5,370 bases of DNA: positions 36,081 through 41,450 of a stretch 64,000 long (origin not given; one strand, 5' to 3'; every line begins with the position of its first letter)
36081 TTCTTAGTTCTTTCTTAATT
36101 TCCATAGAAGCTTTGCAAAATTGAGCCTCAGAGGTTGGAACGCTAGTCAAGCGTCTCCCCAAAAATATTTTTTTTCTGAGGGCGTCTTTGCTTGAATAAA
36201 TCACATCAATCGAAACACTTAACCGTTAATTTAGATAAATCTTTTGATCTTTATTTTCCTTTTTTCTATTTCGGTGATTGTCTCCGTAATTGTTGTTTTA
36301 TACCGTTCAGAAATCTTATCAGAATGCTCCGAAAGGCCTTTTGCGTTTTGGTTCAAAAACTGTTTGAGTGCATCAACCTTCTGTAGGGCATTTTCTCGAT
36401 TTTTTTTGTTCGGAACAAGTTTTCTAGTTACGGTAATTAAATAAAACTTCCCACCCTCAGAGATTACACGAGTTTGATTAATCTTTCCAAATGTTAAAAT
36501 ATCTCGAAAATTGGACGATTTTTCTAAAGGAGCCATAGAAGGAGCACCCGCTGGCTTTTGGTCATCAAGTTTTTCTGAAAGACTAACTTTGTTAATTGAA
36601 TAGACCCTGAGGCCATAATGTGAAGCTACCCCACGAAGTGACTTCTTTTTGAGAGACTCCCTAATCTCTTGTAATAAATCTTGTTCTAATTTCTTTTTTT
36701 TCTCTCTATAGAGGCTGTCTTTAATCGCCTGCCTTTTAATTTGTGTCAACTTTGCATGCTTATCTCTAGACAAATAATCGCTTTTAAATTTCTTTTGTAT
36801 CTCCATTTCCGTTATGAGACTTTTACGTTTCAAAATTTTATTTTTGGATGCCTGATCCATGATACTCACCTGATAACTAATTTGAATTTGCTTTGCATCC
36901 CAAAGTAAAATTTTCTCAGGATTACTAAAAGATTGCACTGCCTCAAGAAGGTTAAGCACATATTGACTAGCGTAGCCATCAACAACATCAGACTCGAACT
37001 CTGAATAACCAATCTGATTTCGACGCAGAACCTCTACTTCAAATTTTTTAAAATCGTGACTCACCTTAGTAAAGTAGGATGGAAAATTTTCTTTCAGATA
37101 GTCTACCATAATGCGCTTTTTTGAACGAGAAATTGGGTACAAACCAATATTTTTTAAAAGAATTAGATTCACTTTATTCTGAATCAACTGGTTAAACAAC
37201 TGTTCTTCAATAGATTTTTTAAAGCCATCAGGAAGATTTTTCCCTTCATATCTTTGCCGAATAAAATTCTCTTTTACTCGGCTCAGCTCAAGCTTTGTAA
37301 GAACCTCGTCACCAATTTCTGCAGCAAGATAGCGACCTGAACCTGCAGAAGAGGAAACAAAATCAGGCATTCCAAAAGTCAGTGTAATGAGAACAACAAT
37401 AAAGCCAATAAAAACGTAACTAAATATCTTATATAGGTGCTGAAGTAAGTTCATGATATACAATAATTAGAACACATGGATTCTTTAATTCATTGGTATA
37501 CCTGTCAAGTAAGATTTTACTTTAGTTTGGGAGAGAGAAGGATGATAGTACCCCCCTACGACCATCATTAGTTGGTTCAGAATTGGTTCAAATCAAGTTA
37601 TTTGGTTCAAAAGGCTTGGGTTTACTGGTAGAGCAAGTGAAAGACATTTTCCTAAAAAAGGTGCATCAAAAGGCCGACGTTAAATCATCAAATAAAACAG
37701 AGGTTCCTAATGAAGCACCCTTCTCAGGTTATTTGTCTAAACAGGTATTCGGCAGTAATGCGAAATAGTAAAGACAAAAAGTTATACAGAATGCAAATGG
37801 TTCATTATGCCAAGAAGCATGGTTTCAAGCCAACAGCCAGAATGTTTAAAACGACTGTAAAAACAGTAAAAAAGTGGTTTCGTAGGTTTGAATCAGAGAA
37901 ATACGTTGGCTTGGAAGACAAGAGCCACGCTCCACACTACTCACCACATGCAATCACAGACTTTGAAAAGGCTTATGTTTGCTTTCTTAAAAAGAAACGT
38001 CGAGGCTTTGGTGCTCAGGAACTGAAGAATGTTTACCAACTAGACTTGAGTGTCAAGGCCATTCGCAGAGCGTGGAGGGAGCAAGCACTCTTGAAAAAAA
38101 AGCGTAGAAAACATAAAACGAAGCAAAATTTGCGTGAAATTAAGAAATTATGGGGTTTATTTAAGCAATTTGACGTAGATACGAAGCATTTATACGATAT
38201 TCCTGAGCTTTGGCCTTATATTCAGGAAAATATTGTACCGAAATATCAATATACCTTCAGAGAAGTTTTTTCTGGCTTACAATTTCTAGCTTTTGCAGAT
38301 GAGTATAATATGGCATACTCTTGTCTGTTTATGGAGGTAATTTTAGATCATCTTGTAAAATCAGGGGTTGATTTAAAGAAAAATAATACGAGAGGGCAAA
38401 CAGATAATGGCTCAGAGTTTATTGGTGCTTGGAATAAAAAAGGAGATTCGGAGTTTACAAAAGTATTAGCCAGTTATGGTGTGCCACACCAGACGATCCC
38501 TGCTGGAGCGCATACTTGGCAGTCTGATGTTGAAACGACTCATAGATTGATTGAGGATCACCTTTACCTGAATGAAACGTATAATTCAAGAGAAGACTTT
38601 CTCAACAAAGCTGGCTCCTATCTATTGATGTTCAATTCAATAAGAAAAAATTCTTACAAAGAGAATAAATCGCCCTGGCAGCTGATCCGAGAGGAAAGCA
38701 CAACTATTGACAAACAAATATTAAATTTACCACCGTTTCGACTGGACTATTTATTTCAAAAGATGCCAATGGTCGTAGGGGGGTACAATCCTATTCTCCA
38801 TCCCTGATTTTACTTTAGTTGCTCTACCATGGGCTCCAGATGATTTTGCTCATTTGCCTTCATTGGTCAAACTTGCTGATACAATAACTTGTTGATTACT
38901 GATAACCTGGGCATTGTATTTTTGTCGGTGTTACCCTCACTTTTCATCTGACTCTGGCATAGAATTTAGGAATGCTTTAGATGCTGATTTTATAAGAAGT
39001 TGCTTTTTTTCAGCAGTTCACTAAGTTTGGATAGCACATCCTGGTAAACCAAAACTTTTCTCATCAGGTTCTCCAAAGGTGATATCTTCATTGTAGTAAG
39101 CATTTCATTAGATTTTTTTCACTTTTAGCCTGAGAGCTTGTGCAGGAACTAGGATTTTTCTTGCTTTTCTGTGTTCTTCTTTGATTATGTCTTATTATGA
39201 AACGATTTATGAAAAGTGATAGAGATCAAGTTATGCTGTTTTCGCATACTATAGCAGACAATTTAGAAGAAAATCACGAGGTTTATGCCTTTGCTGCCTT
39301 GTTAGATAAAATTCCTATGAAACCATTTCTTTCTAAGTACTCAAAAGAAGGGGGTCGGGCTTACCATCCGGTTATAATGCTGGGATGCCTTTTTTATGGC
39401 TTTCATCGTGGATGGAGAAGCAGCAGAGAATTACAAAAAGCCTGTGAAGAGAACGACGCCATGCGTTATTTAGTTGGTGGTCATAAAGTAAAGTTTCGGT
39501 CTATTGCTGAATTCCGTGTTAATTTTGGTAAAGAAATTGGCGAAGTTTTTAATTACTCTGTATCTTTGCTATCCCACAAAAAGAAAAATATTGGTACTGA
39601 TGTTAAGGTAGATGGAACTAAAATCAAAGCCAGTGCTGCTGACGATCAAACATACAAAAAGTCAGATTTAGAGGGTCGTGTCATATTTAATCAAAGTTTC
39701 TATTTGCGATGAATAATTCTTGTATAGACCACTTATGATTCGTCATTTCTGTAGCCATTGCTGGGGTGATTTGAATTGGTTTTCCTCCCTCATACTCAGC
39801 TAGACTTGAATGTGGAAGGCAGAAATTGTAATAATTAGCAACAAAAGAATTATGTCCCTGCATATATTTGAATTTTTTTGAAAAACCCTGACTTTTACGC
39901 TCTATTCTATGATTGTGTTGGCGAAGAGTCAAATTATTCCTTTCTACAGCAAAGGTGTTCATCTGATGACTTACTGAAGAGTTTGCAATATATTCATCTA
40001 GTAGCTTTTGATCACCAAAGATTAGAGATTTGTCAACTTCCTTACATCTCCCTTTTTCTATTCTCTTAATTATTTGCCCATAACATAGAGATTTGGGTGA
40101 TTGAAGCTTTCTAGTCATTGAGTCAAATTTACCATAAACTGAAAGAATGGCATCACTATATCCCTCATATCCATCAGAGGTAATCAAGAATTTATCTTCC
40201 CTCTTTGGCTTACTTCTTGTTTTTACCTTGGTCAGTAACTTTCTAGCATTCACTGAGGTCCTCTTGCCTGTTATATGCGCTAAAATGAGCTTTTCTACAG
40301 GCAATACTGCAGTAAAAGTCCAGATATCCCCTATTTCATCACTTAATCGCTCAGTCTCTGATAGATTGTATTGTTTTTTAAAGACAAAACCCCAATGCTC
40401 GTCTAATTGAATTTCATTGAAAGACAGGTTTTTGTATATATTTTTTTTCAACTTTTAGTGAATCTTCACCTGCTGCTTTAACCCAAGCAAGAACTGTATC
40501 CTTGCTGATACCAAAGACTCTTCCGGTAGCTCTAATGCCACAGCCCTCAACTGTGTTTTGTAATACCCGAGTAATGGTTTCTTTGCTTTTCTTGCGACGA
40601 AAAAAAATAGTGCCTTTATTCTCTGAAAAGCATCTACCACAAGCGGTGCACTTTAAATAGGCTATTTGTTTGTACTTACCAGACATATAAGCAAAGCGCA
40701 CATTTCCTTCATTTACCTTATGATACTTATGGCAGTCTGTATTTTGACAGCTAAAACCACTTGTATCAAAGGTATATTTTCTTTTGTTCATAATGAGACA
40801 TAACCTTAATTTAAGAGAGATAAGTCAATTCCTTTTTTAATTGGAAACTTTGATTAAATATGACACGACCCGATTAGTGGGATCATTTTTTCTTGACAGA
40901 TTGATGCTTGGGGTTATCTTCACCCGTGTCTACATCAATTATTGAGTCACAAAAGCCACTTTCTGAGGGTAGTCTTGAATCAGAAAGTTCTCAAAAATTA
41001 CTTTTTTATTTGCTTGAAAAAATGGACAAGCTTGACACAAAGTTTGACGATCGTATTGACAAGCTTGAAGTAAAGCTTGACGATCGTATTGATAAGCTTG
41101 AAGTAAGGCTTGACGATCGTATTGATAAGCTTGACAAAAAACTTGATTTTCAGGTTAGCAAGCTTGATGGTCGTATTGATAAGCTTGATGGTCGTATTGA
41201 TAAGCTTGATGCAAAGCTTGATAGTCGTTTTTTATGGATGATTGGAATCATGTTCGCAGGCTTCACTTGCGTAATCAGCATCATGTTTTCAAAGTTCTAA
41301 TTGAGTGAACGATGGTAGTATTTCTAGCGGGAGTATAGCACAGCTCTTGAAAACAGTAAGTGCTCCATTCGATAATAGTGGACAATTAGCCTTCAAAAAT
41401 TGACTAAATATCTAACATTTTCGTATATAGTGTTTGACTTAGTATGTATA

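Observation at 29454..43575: Tandem array of GLUG-repeat surface lipoproteins: candidate adhesin/antigen diversification locus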

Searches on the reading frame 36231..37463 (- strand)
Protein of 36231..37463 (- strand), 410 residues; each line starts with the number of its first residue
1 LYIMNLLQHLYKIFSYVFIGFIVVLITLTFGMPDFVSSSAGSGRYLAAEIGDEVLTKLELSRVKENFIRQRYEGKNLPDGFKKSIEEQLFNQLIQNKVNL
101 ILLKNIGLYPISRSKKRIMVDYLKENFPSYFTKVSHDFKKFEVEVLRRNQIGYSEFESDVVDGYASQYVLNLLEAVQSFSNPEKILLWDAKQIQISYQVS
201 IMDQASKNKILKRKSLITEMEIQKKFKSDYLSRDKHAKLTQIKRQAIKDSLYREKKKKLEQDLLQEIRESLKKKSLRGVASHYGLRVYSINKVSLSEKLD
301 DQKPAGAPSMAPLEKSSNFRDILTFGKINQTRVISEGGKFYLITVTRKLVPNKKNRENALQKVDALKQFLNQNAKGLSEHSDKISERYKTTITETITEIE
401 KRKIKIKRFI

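Call 4: search_protein_families(library=pfam, proteins=[window:36231-37463:-], max_evalue=0.01)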
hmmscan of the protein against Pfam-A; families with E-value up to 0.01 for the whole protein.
window:36231-37463:- (410 aa): 1 family
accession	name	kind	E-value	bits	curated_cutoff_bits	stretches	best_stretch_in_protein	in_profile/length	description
PF13623.11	SurA_N_2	-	8.1e-05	23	28.5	1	18-109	11-109/145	SurA-like N-terminal domain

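Call 19: search_protein_families(library=ncbifam, proteins=[window:36231-37463:-], max_evalue=0.001)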
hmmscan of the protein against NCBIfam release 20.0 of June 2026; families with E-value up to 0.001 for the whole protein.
window:36231-37463:- (410 aa): 0 families

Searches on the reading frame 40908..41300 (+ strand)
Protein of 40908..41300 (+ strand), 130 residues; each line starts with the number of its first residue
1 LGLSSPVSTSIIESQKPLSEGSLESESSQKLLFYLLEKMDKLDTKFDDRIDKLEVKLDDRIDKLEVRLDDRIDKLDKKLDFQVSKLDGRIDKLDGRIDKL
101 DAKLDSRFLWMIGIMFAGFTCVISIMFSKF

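Call 4: search_protein_families(library=pfam, proteins=[window:40908-41300:+], max_evalue=0.01)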
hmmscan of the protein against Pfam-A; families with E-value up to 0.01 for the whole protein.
window:40908-41300:+ (130 aa): 6 families
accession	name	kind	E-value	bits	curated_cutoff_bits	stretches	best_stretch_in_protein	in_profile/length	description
PF23831.1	DUF7201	-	2.2e-05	24.6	27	1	59-126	52-117/142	Coiled-coil region of unknown function (DUF7201)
PF23991.1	DUF7310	-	8.6e-05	23.4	40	1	57-106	1-55/83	Coiled-coil region of unknown function (DUF7310)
PF01442.23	Apolipoprotein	-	0.00092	19.4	90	1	36-104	98-163/190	Apolipoprotein A1/A4/E domain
PF05597.16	Phasin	-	0.0031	18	28.8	1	37-105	57-122/126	Poly(hydroxyalcanoate) granule associated protein (phasin)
PF16326.10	ABC_tran_CTD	-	0.0032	18.1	32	0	74-105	1-32/69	ABC transporter C-terminal domain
PF04513.17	Baculo_PEP_C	-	0.0094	16.5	38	0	42-95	43-99/140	Baculovirus polyhedron envelope protein, PEP, C terminus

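Call 19: search_protein_families(library=ncbifam, proteins=[window:40908-41300:+], max_evalue=0.001)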
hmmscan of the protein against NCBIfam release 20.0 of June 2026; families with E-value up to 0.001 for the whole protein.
window:40908-41300:+ (130 aa): 1 family
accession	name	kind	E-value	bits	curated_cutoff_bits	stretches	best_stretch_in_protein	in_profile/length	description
NF033928.1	alph_xenorhab_A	subfamily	0.00022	20.7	125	1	15-106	111-206/339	alpha-xenorhabdolysin family binary toxin subunit A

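Call 58: search_protein_families(library=phrogs, proteins=[window:40908-41300:+], max_evalue=0.01)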
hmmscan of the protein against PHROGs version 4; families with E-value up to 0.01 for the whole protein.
window:40908-41300:+ (130 aa): 9 families
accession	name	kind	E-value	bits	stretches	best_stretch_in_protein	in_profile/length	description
phrog_11953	-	DNA, RNA and nucleotide metabolism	3.2e-06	28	1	66-114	10-54/154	exonuclease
phrog_20262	-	unknown function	2.3e-05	25.6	1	32-123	45-136/146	-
phrog_18362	-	unknown function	0.0001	23.5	0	36-79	47-89/119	-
phrog_6701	-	unknown function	0.00036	21.3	1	33-128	67-168/169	-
phrog_7606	-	unknown function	0.0015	20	0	82-108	87-113/134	-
phrog_736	-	unknown function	0.0022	19.1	1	50-106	44-91/112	-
phrog_12015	-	unknown function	0.0032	18.1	0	41-105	91-157/165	-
phrog_937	-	other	0.0062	17.9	0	46-107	9-84/115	hemolysin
phrog_15851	-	unknown function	0.007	17.8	0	57-126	45-112/117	-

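Call 76: find_homologous_proteins(query=window:40908-41300:+, max_evalue=0.001)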
Query window:40908-41300:+ (130 aa): 188 proteins with E <= 0.001 among 2345 candidates; the best 120 are listed.
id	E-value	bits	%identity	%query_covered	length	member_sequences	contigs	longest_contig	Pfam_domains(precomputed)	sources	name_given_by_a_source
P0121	1.0e-40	156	74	95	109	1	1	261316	-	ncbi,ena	-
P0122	1.2e-38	150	70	94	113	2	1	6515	-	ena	-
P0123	2.2e-35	139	61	95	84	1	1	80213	-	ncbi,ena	-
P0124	9.9e-34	134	56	90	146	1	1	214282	PF04513.18,PF28217.1,PF07798.17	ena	-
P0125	1.3e-33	133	58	80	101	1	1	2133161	-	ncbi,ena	-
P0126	3.3e-33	132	59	95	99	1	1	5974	-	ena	-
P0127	6.1e-33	131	60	95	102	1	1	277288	-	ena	-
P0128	2.2e-32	130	64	95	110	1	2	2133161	-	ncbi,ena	-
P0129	1.1e-31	127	60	95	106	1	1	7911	-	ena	-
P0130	5.0e-31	125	56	95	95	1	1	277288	-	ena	-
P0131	1.1e-30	124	61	95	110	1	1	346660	-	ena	-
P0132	1.5e-29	120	58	92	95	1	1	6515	-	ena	-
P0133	2.5e-29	120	59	95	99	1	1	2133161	-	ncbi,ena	-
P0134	8.6e-29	118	54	94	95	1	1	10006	-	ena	-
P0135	9.0e-29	118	56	95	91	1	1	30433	-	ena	-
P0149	9.0e-19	86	47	90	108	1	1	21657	PF10779.15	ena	-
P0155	2.1e-12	65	46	75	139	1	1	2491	PF10779.15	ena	-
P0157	2.6e-12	65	56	54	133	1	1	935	PF10779.15,PF23991.2,PF16326.11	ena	-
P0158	2.6e-12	65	56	54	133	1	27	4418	PF10779.15,PF23991.2,PF16326.11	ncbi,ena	-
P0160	2.7e-12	65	56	54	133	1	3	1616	PF10779.15,PF23991.2,PF16326.11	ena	-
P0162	7.4e-12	63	46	65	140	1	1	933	PF10779.15,PF10805.15,PF23991.2,PF16326.11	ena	-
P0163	1.4e-11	62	45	65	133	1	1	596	PF10779.15,PF23991.2,PF16326.11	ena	-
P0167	2.6e-11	62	45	65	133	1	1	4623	PF10779.15,PF23991.2,PF16326.11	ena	-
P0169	2.9e-11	61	44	65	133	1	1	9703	PF10779.15,PF23991.2,PF16326.11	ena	-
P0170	2.9e-11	61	44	65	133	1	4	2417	PF10779.15,PF23991.2,PF16326.11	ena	-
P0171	3.1e-11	61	53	54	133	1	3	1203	PF10779.15,PF23991.2,PF16326.11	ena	-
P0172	3.8e-11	61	55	55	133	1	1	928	PF05377.18,PF10779.15,PF23991.2,PF16326.11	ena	-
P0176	5.2e-11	61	53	54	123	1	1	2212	PF10779.15,PF23991.2,PF16326.11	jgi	jgi:tetrahydromethanopterin S-methyltransferase subunit B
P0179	1.1e-10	60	56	49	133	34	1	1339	PF10779.15,PF23991.2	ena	-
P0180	1.4e-10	59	50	54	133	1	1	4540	PF10779.15,PF23991.2,PF16326.11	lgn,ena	-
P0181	2.0e-10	59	47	60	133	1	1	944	PF10779.15,PF23991.2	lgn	-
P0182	3.0e-10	58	58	52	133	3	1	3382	PF10779.15,PF23991.2,PF16326.11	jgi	-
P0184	3.5e-10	58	47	60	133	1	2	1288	PF10779.15,PF23991.2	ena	-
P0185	3.8e-10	58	56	49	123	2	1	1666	PF10779.15,PF23991.2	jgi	-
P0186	4.0e-10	58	56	49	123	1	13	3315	PF10779.15,PF23991.2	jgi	jgi:tetrahydromethanopterin S-methyltransferase subunit G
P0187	4.0e-10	58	58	49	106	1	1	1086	PF10779.15,PF23991.2,PF16326.11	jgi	jgi:tetrahydromethanopterin S-methyltransferase subunit G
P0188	4.5e-10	58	56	49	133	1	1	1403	PF10779.15,PF23991.2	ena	-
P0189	4.5e-10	58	56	49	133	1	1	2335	PF10779.15,PF23991.2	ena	-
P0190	4.5e-10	58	56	49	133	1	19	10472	PF10779.15,PF23991.2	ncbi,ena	-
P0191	4.6e-10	58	56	49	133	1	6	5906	PF10779.15,PF23991.2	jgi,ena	jgi:tetrahydromethanopterin S-methyltransferase subunit G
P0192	4.6e-10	58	56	49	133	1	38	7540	PF10779.15,PF23991.2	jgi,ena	jgi:tetrahydromethanopterin S-methyltransferase subunit G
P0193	5.2e-10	57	56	49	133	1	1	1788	PF10779.15,PF23991.2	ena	-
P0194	5.4e-10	57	53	54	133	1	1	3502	PF10779.15,PF23991.2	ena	-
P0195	5.4e-10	57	53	54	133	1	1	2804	PF10779.15,PF23991.2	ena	-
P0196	6.5e-10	57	56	52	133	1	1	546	PF05377.18,PF10779.15,PF23991.2,PF16326.11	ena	-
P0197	6.8e-10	57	56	52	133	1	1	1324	PF05377.18,PF10779.15,PF23991.2,PF16326.11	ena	-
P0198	8.8e-10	57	55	49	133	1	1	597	PF10779.15,PF23991.2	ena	-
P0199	9.7e-10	56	55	49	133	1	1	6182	PF10779.15,PF23991.2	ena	-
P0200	9.8e-10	56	51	54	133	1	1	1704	PF10779.15,PF23991.2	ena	-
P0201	1.0e-9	56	54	49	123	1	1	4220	PF10779.15,PF23991.2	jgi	-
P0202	1.0e-9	56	55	49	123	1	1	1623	PF10779.15,PF23991.2,PF16326.11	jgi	-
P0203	1.1e-9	56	65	39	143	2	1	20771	PF16526.11,PF01519.23,PF05377.18,PF10779.15,PF27276.1,PF10046.15,PF10805.15,PF23991.2,PF07889.18,PF04977.21,PF16326.11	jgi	-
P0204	1.1e-9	56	53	53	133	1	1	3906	PF10779.15,PF23991.2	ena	-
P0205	1.2e-9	56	55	49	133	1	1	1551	PF10779.15,PF23991.2,PF16326.11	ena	-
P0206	1.2e-9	56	56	52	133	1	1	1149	PF10779.15,PF23991.2,PF16326.11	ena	-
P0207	1.6e-9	56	55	54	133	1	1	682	PF16526.11,PF10779.15,PF23991.2,PF16326.11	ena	-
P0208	1.9e-9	56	55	52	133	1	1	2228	PF10779.15,PF23991.2,PF04210.19,PF16326.11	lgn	-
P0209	2.0e-9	55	47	48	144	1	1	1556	PF04513.18,PF28217.1,PF10779.15,PF05008.22,PF01442.24,PF23991.2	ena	-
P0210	2.1e-9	55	56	52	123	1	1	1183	PF10779.15,PF23991.2,PF16326.11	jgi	-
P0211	2.1e-9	55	56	52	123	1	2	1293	PF10779.15,PF23991.2,PF16326.11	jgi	jgi:tetrahydromethanopterin S-methyltransferase subunit G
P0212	2.1e-9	55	55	49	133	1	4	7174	PF10779.15,PF23991.2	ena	-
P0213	2.2e-9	55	55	49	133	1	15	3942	PF10779.15,PF23991.2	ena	-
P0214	2.4e-9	55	56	52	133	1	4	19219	PF10779.15,PF23991.2,PF16326.11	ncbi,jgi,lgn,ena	jgi:tetrahydromethanopterin S-methyltransferase subunit G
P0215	2.5e-9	55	54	49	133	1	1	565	PF10779.15,PF23991.2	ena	-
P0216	3.0e-9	55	55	49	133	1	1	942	PF10779.15,PF23991.2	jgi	-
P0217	3.1e-9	55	56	49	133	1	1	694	PF10779.15,PF23991.2,PF16326.11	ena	-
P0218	3.5e-9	55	55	49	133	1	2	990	PF10779.15,PF23991.2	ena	-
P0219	3.5e-9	55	54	49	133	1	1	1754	PF10779.15,PF23991.2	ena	-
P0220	3.5e-9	55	54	49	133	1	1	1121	PF10779.15,PF23991.2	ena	-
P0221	3.6e-9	55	54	49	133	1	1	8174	PF10779.15,PF23991.2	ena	-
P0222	3.6e-9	55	54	49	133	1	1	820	PF10779.15,PF23991.2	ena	-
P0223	4.4e-9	54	45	66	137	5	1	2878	PF10779.15,PF06825.18,PF23991.2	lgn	-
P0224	4.5e-9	54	54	49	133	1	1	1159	PF10779.15,PF23991.2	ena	-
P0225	5.1e-9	54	41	64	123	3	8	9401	PF10779.15,PF23991.2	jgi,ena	jgi:chromosome segregation ATPase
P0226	8.3e-9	53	52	49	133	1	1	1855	PF10779.15,PF23991.2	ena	-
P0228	1.0e-8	53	40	64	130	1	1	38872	PF01519.23,PF10779.15,PF23991.2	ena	-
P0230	1.2e-8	53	51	52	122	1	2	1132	PF10779.15,PF10805.15,PF23991.2,PF16326.11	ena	-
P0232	1.6e-8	53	54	49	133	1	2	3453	PF10779.15,PF23991.2,PF16326.11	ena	-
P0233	1.6e-8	52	54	49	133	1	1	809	PF10779.15,PF23991.2,PF16326.11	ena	-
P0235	2.7e-8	52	52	52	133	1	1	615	PF10779.15,PF23991.2,PF16326.11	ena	-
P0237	3.3e-8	51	51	52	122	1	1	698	PF10779.15,PF23991.2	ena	-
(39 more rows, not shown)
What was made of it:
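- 40908..41300 (+): 'Bdr-like' gene of 130 aa, with 11-residue coiled-coil repeats (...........) and a C-terminal membrane anchor. Distant relatives are XhlA/DUF7310-type proteins (call 76).
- On Borrelia Bdr family: Remote relatives are XhlA/DUF7310-type proteins (call 76).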
